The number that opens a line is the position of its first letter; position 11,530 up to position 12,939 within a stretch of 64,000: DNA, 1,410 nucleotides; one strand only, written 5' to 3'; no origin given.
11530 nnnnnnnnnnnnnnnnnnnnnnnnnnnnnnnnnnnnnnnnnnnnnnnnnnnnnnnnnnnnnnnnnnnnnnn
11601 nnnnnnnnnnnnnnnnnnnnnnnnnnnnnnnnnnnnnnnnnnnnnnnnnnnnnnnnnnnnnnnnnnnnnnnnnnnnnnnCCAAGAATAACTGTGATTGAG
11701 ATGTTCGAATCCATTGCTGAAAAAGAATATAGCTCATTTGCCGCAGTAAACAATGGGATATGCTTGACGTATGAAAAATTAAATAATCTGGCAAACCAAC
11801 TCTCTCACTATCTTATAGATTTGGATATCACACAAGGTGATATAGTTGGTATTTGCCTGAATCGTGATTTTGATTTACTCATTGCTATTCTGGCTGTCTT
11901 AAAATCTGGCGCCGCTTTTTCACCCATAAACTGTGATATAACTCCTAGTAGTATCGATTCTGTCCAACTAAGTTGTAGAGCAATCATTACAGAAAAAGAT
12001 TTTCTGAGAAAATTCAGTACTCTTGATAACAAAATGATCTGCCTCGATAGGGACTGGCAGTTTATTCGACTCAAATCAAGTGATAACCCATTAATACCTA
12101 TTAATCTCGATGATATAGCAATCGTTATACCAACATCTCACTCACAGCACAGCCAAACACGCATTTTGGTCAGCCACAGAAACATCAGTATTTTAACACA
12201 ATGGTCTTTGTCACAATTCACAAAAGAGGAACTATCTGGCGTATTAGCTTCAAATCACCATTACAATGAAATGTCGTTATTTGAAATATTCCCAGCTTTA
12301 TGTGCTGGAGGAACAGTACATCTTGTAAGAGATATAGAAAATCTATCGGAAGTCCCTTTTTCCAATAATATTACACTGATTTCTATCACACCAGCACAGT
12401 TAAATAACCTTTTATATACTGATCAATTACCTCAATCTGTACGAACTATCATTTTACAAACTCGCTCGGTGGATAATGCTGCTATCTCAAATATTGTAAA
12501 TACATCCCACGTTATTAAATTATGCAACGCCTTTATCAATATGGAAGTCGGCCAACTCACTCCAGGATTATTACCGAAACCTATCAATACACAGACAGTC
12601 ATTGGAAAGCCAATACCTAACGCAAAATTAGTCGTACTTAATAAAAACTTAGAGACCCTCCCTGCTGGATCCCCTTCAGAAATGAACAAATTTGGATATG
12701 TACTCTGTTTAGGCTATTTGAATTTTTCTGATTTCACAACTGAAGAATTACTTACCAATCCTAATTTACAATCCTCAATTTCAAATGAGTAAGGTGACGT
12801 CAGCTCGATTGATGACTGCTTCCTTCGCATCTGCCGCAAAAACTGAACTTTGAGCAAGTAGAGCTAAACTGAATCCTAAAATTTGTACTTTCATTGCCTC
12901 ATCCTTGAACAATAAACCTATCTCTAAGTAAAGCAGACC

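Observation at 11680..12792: Degenerate A-domain stub after the TE domain: NRPS apparently truncated at the repeat junction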

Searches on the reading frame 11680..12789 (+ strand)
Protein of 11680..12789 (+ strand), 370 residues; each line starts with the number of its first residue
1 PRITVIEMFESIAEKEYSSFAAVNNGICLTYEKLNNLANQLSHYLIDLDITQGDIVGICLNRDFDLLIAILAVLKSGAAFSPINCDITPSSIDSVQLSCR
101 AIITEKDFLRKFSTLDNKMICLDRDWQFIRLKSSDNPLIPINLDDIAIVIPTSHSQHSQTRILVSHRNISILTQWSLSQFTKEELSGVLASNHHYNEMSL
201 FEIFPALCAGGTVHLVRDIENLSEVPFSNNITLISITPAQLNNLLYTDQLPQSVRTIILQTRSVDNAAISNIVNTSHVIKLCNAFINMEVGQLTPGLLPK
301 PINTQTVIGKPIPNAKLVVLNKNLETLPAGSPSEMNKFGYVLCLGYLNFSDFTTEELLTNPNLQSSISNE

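Call 5: search_protein_families(library=pfam, proteins=[window:11680-12789:+], max_evalue=0.01)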
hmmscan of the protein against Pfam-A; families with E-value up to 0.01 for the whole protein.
window:11680-12789:+ (370 aa): 1 family
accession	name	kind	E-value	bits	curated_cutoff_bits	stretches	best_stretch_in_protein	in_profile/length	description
PF00501.34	AMP-binding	-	1.2e-26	93.9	29.9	1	13-346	5-383/384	AMP-binding enzyme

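Call 7: find_homologous_proteins(query=window:11680-12789:+)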
Query window:11680-12789:+ (370 aa): 23 proteins with E <= 0.001 among 3535 candidates.
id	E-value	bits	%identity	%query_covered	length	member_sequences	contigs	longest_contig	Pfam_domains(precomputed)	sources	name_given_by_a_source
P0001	1.9e-35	141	31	97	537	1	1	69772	PF00501.35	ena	-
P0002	3.0e-31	127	30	92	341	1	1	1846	PF00501.35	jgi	-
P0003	9.3e-30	122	27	95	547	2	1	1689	PF00501.35,PF13193.13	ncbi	ncbi:MAG: amino acid adenylation domain-containing protein, partial [Cyanobacteria bacterium P01_G01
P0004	6.2e-29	119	29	95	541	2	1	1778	PF00501.35,PF13193.13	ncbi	ncbi:MAG: amino acid adenylation domain-containing protein, partial [Vulcanimicrobiaceae bacterium]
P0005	1.6e-24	105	27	98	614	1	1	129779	PF00550.32,PF00501.35,PF13193.13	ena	-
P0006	3.5e-22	97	29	97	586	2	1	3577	PF00501.35,PF13193.13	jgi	jgi:amino acid adenylation domain-containing protein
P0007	2.2e-20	91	25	98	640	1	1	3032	PF00550.32,PF00501.35,PF13193.13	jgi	jgi:amino acid adenylation domain-containing protein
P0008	5.9e-20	90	26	96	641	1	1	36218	PF00550.32,PF00501.35,PF13193.13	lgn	-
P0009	1.7e-19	88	28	92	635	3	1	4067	PF00550.32,PF00501.35,PF13193.13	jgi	jgi:amino acid adenylation domain-containing protein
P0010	1.1e-18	86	32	58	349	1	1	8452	PF00501.35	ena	-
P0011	8.9e-18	83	25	96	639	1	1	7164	PF00550.32,PF00501.35,PF13193.13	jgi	jgi:amino acid adenylation domain-containing protein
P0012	9.3e-17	79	29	62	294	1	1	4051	PF00501.35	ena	-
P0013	1.7e-16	78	24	97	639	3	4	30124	PF00550.32,PF00501.35,PF13193.13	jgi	jgi:amino acid adenylation domain-containing protein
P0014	1.0e-15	76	28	93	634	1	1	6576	PF00550.32,PF00501.35,PF13193.13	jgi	jgi:amino acid adenylation domain-containing protein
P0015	1.6e-12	65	24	89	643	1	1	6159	PF00550.32,PF00501.35,PF13193.13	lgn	-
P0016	5.7e-12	64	36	37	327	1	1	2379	PF00668.26,PF00501.35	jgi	jgi:non-ribosomal peptide synthetase component F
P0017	5.8e-12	64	26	90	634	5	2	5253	PF00550.32,PF00501.35,PF13193.13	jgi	jgi:amino acid adenylation domain-containing protein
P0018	9.8e-12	63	29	43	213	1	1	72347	PF00501.35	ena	-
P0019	1.7e-9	55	25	96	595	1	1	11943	PF00550.32,PF00501.35,PF13193.13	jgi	jgi:amino acid adenylation domain-containing protein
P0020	2.8e-9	55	24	96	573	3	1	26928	PF00550.32,PF00501.35,PF13193.13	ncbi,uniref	ncbi:amino acid adenylation domain-containing protein, partial [Streptomyces sp. 24-1644]|uniref:ami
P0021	1.4e-7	49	27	83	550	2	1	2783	PF00550.32,PF00501.35,PF13193.13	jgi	jgi:amino acid adenylation domain-containing protein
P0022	8.4e-6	43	21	97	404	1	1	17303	PF00501.35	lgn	-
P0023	1.0e-4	40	32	18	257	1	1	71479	PF00501.35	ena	-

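Call 30: search_protein_representatives(protein=window:11680-12789:+)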
Query: 370 residues. Proteins with E-value up to 0.001 (for the whole library): 78232; up to 1e-10: 45862; up to 1e-30: 10597. The best 150 are listed.
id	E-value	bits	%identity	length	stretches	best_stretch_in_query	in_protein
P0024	2.4e-165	566.3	27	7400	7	4-361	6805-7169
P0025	9.4e-158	541.3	29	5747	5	6-364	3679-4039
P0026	4.7e-157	539.0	27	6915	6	19-362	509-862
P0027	1.2e-150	518.0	27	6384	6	6-366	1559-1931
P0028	3.2e-150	516.6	29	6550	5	6-362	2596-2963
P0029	1.8e-149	514.1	26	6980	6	8-361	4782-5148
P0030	2.0e-149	514.0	29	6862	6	4-361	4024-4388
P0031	1.6e-145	501.1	26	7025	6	8-361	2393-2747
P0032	3.3e-145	500.1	26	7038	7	4-358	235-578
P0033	1.9e-143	494.3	33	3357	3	1-361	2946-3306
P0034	1.2e-142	491.7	27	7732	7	6-361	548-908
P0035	6.8e-137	472.7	27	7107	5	4-361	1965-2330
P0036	1.3e-136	471.8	27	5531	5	4-361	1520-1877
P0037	1.5e-136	471.6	26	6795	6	4-358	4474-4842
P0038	6.8e-136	469.4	28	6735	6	5-363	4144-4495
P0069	6.9e-120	416.8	27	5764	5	4-358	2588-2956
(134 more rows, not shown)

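Call 32: list_cluster_members(proteins=[P0033])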
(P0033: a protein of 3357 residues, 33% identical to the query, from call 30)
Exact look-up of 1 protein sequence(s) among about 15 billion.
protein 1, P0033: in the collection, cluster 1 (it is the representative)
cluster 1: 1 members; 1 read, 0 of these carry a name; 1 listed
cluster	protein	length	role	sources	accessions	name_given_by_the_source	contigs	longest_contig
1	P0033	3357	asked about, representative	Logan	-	-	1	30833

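Call 33: find_encoding_contigs(protein=P0033, flank=10000, max_places=10)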
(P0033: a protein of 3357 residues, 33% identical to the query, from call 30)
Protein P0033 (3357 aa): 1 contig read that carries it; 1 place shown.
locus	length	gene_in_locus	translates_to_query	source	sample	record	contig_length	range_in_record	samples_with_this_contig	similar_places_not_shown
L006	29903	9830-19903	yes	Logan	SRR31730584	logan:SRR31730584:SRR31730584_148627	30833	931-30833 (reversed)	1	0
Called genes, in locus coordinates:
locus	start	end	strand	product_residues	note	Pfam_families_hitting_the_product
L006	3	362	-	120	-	?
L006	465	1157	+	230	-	PF03734:YkuD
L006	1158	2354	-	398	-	PF01490:Aa_trans (weak), PF03222:Trp_Tyr_perm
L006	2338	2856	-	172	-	PF03703:bPH_2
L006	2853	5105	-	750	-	PF00521:DNA_topoisoIV, PF03989:DNA_gyraseA_C (faint)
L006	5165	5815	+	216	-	PF03232:COQ7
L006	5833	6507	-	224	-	PF00834:Ribul_P_3_epim, PF01729:QRPTase_C (faint)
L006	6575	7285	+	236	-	PF22624:AASDHPPT_N, PF01648:ACPS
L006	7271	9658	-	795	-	PF00989:PAS (faint), PF13426:PAS_9 (faint), PF08448:PAS_4, PF00512:HisKA, PF02518:HATPase_c, PF00072:Response_reg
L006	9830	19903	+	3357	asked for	PF00551:Formyl_trans_N, PF00501:AMP-binding, PF13193:AMP-binding_C, PF00550:PP-binding, PF00668:Condensation, PF00501:AMP-binding, PF00550:PP-binding, PF00975:Thioesterase, +2 more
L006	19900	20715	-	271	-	PF27507:DjlA_TM, PF05099:TerB (weak), PF00226:DnaJ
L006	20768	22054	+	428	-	PF08886:GshA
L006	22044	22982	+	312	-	PF02951:GSH-S_N, PF02955:GSH-S_ATP, PF08443:RimK, PF14398:ATPgrasp_YheCD (weak)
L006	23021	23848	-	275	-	-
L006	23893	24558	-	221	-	-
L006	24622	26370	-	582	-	PF01019:G_glu_transpept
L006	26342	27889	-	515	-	-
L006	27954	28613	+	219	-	PF04445:SAM_MT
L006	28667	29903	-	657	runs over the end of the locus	-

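Call 51: find_encoding_contigs(protein=P0001, flank=10000, max_places=3)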
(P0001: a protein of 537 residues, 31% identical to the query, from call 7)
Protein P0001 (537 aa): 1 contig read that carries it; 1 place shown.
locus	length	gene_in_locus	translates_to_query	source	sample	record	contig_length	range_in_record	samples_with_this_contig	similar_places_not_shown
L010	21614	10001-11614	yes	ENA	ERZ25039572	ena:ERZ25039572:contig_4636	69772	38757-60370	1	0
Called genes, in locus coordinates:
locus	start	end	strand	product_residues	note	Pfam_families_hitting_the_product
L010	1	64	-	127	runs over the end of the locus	PF19853:DUF6328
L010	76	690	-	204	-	PF19853:DUF6328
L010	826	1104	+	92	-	-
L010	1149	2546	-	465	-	-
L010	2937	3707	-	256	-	PF02770:Acyl-CoA_dh_M, PF00441:Acyl-CoA_dh_1, PF22924:ACOX_C_alpha1 (faint), PF08028:Acyl-CoA_dh_2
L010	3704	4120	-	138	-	PF02771:Acyl-CoA_dh_N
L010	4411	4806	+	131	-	PF03446:NAD_binding_2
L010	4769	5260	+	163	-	PF14833:NAD_binding_11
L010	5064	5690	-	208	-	PF09685:MamF_MmsF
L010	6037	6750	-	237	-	PF06537:DHOR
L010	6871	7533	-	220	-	-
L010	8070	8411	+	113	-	PF01740:STAS, PF13466:STAS_2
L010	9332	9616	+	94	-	PF00668:Condensation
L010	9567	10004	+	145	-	-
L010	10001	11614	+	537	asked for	PF00501:AMP-binding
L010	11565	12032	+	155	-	PF13193:AMP-binding_C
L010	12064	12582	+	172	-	PF00550:PP-binding (weak), PF00668:Condensation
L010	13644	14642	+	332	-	PF00501:AMP-binding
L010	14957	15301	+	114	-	PF00550:PP-binding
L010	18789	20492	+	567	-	PF00668:Condensation, PF00501:AMP-binding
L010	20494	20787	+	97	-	PF00501:AMP-binding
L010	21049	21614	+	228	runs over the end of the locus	PF13193:AMP-binding_C, PF00550:PP-binding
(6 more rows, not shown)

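Call 61: predict_structure(alignment_id=A6)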
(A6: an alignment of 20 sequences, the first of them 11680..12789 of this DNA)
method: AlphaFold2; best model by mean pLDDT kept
length: 370 residues; sequences in the alignment: 20
mean_pLDDT: 76.6   pTM: 0.79
mean pLDDT of the five models: 76.6, 76.4, 75.8, 75.4, 75.0
residues with pLDDT >= 90: 147; 70-90: 115; 50-70: 31; < 50: 77
segments of 3 or more residues with pLDDT < 50: 154-157, 289-295, 301-322, 329-370
pLDDT, mean of each block of 10 residues (from residue 1): 89 97 95 98 97 94 96 97 83 81 92 78 95 95 90 55 83 84 92 78 94 92 88 89 87 87 67 80 58 50 40 38 52 34 44 35 29
secondary structure, 60 per line:
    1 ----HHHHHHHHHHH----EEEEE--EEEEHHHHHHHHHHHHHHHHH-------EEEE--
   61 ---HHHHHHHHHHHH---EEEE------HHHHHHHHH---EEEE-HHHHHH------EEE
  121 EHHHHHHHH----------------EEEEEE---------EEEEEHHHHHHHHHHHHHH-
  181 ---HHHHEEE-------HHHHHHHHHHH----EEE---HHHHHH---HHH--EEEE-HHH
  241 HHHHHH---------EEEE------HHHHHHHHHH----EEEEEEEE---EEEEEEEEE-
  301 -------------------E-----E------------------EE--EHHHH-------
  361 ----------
elements in order: H5-15 E20-24 E27-30 H31-47 E55-58 H64-75 E79-82 H89-97 E101-104 H106-111 E118-121 H122-129 E146-151 E161-165 H166-179 H184-187 E188-190 H198-208 E213-215 H219-224 E233-236 H238-246 E256-259 H266-275 E280-287 E291-299 H350-353
